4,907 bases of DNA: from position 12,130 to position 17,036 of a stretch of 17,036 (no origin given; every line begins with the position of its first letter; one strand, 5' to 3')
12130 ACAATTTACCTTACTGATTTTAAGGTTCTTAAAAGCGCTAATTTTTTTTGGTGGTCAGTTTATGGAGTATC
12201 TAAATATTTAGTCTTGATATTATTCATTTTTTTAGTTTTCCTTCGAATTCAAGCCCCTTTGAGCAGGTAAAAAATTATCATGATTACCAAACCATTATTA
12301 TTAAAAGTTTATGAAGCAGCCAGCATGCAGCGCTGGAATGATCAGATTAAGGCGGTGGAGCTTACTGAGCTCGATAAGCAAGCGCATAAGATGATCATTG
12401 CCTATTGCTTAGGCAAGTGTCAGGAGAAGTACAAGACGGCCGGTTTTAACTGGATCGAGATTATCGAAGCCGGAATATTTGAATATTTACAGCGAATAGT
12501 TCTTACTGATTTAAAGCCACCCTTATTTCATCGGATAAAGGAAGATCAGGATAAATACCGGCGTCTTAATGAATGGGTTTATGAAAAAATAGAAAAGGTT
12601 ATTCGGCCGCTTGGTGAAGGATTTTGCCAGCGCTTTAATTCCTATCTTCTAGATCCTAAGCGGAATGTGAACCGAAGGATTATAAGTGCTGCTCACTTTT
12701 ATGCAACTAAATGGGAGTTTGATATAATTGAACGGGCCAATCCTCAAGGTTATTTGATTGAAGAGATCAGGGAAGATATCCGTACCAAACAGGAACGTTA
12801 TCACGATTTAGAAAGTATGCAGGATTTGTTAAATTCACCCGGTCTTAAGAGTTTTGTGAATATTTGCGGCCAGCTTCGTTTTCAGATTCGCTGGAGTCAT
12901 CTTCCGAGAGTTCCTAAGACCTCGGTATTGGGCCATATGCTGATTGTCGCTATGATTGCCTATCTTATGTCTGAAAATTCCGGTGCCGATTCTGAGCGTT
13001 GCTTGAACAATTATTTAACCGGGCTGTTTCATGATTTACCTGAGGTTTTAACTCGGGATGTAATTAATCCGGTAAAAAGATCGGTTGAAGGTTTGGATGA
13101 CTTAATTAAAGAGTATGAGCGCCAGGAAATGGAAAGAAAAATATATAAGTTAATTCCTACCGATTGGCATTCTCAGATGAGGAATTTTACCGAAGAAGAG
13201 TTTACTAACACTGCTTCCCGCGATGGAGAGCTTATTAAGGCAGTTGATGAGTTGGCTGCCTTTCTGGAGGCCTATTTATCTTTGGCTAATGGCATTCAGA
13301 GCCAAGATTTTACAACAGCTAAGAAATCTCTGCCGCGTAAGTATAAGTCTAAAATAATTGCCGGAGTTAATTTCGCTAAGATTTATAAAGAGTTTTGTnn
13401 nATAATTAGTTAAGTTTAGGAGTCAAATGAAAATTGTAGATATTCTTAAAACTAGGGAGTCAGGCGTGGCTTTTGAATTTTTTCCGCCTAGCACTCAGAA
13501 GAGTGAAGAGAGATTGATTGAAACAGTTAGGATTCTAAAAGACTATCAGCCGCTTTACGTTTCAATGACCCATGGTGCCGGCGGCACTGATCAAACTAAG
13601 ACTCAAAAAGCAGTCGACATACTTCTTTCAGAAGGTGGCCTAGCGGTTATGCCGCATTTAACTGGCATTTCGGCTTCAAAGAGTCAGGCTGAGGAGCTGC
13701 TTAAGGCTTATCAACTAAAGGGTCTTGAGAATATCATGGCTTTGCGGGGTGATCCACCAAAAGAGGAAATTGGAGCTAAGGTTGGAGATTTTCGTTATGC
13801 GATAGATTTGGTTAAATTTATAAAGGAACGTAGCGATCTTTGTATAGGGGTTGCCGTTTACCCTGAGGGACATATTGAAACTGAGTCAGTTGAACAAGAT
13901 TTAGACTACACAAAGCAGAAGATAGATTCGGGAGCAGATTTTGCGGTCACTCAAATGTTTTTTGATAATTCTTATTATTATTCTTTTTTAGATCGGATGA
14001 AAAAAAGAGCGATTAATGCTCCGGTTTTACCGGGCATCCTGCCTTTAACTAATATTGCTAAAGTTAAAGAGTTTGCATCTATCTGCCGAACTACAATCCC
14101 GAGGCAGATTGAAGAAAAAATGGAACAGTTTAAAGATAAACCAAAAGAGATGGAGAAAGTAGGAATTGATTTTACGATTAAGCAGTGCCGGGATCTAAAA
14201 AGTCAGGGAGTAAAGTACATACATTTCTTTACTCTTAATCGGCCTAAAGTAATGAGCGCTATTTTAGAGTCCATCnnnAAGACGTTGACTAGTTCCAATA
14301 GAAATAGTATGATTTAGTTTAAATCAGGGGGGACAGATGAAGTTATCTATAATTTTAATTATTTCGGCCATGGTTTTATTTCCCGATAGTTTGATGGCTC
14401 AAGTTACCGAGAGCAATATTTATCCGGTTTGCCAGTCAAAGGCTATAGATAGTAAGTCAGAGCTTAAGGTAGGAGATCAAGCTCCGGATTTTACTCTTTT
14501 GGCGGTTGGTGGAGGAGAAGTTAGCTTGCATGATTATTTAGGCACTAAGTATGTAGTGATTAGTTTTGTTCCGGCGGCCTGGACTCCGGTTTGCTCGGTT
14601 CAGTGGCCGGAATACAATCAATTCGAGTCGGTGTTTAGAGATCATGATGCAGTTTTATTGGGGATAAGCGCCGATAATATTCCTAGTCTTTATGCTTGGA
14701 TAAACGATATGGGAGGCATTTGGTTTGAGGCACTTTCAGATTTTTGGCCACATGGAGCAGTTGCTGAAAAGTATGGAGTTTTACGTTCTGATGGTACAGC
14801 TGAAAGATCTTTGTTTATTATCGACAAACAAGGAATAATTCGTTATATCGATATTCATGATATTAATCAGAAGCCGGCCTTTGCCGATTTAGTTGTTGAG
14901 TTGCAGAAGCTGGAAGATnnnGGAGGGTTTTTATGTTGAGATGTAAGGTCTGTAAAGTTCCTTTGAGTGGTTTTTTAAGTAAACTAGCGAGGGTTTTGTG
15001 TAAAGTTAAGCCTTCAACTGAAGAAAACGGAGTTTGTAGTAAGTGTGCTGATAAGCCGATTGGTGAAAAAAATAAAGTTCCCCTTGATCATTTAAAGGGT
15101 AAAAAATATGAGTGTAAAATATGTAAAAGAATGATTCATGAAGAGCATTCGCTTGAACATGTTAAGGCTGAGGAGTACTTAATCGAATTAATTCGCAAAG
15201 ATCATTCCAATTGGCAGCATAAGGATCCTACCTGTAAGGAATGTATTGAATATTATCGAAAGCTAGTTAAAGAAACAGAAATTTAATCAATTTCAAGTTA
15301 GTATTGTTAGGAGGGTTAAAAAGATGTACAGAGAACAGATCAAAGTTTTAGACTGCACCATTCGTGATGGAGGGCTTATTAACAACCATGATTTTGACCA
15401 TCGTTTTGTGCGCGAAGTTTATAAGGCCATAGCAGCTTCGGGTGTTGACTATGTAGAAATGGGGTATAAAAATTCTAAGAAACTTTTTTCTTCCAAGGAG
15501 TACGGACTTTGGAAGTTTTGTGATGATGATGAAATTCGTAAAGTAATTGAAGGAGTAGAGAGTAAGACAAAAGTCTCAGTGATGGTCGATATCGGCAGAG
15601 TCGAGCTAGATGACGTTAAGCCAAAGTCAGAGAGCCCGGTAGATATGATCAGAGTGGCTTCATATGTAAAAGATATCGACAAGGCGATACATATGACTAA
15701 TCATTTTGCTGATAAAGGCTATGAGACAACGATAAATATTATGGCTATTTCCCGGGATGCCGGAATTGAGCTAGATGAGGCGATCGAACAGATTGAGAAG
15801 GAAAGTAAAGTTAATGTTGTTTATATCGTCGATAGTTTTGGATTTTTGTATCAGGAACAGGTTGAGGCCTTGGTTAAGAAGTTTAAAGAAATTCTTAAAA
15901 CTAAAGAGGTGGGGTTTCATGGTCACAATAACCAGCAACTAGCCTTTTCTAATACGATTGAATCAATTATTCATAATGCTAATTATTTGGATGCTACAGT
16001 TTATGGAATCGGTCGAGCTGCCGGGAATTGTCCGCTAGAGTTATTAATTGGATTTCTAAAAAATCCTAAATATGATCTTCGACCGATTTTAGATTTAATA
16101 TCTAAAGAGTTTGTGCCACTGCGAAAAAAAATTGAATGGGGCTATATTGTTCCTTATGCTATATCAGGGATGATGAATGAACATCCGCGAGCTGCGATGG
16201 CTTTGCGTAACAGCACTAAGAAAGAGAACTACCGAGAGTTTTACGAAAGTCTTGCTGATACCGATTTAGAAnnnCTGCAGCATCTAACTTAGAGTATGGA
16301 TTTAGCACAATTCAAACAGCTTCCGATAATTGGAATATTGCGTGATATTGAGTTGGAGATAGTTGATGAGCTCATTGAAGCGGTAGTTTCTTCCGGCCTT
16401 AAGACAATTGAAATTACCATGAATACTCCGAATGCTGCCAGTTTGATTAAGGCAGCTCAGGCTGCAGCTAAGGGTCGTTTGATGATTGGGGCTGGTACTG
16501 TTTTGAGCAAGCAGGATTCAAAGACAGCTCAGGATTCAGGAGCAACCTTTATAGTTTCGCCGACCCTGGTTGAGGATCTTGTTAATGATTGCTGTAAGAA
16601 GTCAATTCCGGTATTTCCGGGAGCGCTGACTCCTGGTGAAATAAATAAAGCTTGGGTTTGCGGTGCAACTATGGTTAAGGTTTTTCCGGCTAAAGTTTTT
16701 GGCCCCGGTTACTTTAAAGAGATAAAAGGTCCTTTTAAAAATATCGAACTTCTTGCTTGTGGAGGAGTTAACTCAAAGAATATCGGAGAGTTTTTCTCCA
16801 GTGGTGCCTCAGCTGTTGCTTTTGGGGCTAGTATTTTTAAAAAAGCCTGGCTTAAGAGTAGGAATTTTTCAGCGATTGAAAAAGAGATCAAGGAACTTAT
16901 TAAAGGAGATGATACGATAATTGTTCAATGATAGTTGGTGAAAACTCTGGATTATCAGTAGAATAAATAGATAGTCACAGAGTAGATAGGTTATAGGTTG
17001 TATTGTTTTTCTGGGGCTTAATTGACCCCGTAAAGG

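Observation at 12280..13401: Tandem HD-fold protein: inactive-looking N-terminal copy plus intact YfbR-like C-terminal HD domain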

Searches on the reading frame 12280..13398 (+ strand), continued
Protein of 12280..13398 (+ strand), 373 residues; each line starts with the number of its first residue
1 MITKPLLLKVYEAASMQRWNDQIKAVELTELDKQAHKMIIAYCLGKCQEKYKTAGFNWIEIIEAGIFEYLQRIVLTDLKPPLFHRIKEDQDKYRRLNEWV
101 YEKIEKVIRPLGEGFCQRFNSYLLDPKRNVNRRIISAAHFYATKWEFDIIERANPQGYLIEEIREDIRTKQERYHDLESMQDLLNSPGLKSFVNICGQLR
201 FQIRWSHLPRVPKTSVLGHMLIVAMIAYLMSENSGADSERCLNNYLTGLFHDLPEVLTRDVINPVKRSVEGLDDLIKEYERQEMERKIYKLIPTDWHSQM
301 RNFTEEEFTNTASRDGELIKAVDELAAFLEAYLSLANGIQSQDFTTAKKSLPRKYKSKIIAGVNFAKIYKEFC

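Call 25: fold_search(model_id=the predicted structure, library=pdb)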
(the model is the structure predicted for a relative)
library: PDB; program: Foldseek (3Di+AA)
matches with E <= 10: 74; with E <= 0.001: 0
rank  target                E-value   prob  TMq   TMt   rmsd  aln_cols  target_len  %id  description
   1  3mzo_B                1.7e-01  1.00  0.40  0.66   3.9       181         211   19  Crystal structure of a HD-domain phosphohydrolase (lin2634) from LISTERIA INNOCUA at 1.98 A resolution (released 2010-05-26)
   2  3mzo_C                1.9e-01  1.00  0.37  0.65   3.6       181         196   16  Crystal structure of a HD-domain phosphohydrolase (lin2634) from LISTERIA INNOCUA at 1.98 A resolution (released 2010-05-26)
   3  3mzo_A                2.8e-01  1.00  0.40  0.67   3.9       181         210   19  Crystal structure of a HD-domain phosphohydrolase (lin2634) from LISTERIA INNOCUA at 1.98 A resolution (released 2010-05-26)
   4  2pau_A                4.1e-01  1.00  0.33  0.64   4.5       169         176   21  Crystal structure of the 5'-deoxynucleotidase YfbR mutant E72A complexed with Co(2+) and dAMP (released 2008-03-04)
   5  1xx7_A                4.5e-01  1.00  0.36  0.70   4.2       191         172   19  Conserved hypothetical protein from Pyrococcus furiosus Pfu-403030-001 (released 2004-12-28)
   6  2paq_B                5.3e-01  1.00  0.37  0.72   4.1       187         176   22  Crystal structure of the 5'-deoxynucleotidase YfbR (released 2007-04-10)
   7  4dmb_A                7.3e-01  0.99  0.35  0.65   3.5       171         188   22  X-ray structure of human hepatitus C virus NS5A-transactivated protein 2 at the resolution 1.9A, Northeast Structural  (released 2012-04-04)
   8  4dmb_B                7.9e-01  0.99  0.35  0.64   3.5       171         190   22  X-ray structure of human hepatitus C virus NS5A-transactivated protein 2 at the resolution 1.9A, Northeast Structural  (released 2012-04-04)
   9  1xx7_F                9.0e-01  0.98  0.35  0.71   4.2       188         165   16  Conserved hypothetical protein from Pyrococcus furiosus Pfu-403030-001 (released 2004-12-28)
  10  1ynb_A                9.4e-01  0.93  0.30  0.59   5.6       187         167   22  crystal structure of genomics APC5600 (released 2005-03-08)
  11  2par_A                9.8e-01  0.99  0.37  0.71   4.1       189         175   21  Crystal structure of the 5'-deoxynucleotidase YfbR mutant E72A complexed with Co(2+) and TMP (released 2008-03-04)
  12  2pau_B                1.2e+00  0.99  0.37  0.71   4.1       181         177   22  Crystal structure of the 5'-deoxynucleotidase YfbR mutant E72A complexed with Co(2+) and dAMP (released 2008-03-04)
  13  4l7w                  1.2e+00  0.97  0.35  0.64   3.7       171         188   20  Crystal structure mutant H77A of human HD domain-containing protein 2, Genomics Consortium (NESG) Target HR6723 (released 2013-07-03)
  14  3kh1_A                1.2e+00  0.97  0.37  0.65   4.1       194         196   17  Crystal structure of Predicted metal-dependent phosphohydrolase (ZP_00055740.2) from Magnetospirillum magnetotacticum  (released 2009-11-24)
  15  2par_B                1.5e+00  0.97  0.38  0.72   4.3       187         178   21  Crystal structure of the 5'-deoxynucleotidase YfbR mutant E72A complexed with Co(2+) and TMP (released 2008-03-04)
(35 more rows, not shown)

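Call 53: search_protein_families(library=padloc, proteins=[window:12280-13398:+], max_evalue=0.01)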
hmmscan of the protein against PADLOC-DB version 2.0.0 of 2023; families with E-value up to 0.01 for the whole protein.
window:12280-13398:+ (373 aa): 0 families

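Call 57: search_protein_families(library=pfam, proteins=[P0097], max_evalue=0.001)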
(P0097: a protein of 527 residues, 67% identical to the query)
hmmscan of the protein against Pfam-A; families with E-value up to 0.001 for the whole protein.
P0097 (527 aa): 4 families
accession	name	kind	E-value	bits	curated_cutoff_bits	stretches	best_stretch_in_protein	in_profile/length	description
PF13023.12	HD_3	-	1.1e-24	87.6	22.5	1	201-357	1-145/165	HD domain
PF12917.13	YfbR-like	-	1.5e-22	80.6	25.9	1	197-366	2-162/182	5'-deoxynucleotidase YfbR-like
PF01451.26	LMWPc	-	4.7e-21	75.9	23.2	1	394-519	1-140/144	Low molecular weight phosphotyrosine protein phosphatase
PF01966.28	HD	-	8.6e-06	26.5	22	1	221-339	1-115/116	HD domain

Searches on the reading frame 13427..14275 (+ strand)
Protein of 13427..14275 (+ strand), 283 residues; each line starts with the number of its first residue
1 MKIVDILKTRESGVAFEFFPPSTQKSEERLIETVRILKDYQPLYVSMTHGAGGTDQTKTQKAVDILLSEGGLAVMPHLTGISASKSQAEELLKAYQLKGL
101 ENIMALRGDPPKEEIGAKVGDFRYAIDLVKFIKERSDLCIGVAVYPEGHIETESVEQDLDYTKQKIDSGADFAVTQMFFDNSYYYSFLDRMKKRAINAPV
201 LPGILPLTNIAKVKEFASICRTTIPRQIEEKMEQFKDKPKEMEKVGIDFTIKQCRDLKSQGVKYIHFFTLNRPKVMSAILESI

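Call 18: search_protein_families(library=pfam, proteins=[window:13427-14275:+], max_evalue=0.001)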
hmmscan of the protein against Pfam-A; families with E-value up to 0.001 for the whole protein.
window:13427-14275:+ (283 aa): 1 family
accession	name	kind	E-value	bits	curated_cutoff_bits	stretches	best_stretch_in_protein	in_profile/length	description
PF02219.23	MTHFR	-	3.1e-87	293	24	1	3-282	2-285/287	Methylenetetrahydrofolate reductase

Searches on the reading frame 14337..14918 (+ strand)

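Call 18: search_protein_families(library=pfam, proteins=[window:14337-14918:+], max_evalue=0.001)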
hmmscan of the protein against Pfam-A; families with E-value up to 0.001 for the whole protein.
window:14337-14918:+ (194 aa): 2 families
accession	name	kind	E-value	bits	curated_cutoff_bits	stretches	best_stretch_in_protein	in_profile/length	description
PF00578.27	AhpC-TSA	-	1.5e-34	119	26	1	45-171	1-124/124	AhpC/TSA family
PF08534.16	Redoxin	-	3.5e-23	82.5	26.6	1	44-179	1-139/148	Redoxin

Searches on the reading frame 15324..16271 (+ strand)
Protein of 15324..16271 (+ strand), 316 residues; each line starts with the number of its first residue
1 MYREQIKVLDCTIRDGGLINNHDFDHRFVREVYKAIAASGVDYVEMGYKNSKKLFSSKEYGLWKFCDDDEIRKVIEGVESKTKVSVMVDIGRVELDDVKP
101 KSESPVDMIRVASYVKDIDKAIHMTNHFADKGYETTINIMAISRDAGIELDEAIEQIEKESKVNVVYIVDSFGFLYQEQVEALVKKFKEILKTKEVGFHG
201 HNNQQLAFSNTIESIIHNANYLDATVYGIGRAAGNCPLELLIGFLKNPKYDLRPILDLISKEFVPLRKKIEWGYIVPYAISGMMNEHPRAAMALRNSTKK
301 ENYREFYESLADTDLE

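Call 18: search_protein_families(library=pfam, proteins=[window:15324-16271:+], max_evalue=0.001)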
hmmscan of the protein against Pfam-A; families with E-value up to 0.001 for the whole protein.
window:15324-16271:+ (316 aa): 1 family
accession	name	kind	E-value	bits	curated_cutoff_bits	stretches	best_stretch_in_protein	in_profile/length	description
PF00682.25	HMGL-like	-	2e-21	77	29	1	6-248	2-242/260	HMGL-like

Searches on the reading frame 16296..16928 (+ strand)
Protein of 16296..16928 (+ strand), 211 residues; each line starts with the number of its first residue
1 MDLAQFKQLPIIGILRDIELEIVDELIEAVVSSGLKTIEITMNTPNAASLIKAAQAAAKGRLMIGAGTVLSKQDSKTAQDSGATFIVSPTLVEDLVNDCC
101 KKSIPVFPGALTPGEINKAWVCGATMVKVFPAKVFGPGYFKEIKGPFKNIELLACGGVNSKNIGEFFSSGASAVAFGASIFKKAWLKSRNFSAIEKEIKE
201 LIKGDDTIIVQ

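Call 18: search_protein_families(library=pfam, proteins=[window:16296-16928:+], max_evalue=0.001)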
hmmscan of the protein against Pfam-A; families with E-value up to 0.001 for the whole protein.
window:16296-16928:+ (211 aa): 1 family
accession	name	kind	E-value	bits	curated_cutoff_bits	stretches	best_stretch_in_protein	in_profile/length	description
PF01081.25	Aldolase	-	1.1e-40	139.6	27.8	1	5-196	4-195/196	KDPG and KHG aldolase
